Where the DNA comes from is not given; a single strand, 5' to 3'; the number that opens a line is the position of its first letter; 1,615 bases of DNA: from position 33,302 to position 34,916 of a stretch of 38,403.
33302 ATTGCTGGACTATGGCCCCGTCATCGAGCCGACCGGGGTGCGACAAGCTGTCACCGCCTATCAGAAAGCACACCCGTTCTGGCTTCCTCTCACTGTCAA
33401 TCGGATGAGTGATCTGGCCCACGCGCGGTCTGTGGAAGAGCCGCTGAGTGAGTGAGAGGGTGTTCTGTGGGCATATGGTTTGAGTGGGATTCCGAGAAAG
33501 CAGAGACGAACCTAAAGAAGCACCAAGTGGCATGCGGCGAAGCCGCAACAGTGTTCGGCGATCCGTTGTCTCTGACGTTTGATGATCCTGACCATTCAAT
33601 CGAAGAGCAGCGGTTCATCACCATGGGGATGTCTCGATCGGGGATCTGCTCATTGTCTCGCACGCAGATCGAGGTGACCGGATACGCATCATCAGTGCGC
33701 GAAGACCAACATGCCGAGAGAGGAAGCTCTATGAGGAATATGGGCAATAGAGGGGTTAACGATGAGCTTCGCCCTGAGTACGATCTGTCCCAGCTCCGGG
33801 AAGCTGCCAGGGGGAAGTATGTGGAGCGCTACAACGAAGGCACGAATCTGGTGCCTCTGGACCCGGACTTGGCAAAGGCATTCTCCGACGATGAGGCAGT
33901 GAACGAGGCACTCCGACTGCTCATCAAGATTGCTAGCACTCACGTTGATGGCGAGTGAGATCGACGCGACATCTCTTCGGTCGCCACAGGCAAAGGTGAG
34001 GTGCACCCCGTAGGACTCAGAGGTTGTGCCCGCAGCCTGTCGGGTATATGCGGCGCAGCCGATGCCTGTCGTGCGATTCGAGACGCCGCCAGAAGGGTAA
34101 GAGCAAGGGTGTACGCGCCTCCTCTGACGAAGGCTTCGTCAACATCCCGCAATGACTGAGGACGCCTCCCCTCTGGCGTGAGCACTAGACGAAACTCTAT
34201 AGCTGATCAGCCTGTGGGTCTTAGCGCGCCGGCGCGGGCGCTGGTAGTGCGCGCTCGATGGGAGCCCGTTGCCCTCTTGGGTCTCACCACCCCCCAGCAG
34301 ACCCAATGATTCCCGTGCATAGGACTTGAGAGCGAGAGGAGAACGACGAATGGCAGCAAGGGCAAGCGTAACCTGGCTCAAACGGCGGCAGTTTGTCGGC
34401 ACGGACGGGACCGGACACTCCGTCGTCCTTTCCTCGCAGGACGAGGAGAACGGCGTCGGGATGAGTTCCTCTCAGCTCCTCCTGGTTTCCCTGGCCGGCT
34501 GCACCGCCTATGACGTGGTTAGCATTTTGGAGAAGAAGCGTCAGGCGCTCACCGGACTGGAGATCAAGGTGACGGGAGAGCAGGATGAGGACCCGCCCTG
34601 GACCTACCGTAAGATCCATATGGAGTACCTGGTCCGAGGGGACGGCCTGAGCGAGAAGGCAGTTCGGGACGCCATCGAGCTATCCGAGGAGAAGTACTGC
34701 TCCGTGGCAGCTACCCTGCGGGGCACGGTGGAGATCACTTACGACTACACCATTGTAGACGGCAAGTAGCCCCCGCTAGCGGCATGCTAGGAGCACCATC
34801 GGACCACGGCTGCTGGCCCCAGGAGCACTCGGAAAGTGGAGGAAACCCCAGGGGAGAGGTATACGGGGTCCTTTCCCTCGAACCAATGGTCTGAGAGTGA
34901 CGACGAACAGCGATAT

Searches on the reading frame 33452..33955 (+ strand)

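Call 84: search_protein_families(library=pfam, max_evalue=0.01, proteins=[window:33452-33955:+])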
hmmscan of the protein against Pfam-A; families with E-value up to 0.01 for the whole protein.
window:33452-33955:+ (168 aa): 1 family
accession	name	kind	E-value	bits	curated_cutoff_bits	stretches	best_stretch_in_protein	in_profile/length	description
PF04365.19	BrnT_toxin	-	2e-14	54.1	34.5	1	12-68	1-56/77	Ribonuclease toxin, BrnT, of type II toxin-antitoxin system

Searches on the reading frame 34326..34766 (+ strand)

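Call 84: search_protein_families(library=pfam, max_evalue=0.01, proteins=[window:34326-34766:+])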
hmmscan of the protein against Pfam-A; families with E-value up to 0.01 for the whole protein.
window:34326-34766:+ (147 aa): 1 family
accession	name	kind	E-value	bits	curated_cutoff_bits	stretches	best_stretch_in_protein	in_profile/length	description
PF02566.24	OsmC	-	4.4e-20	72.4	27.5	1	43-139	3-99/100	OsmC-like protein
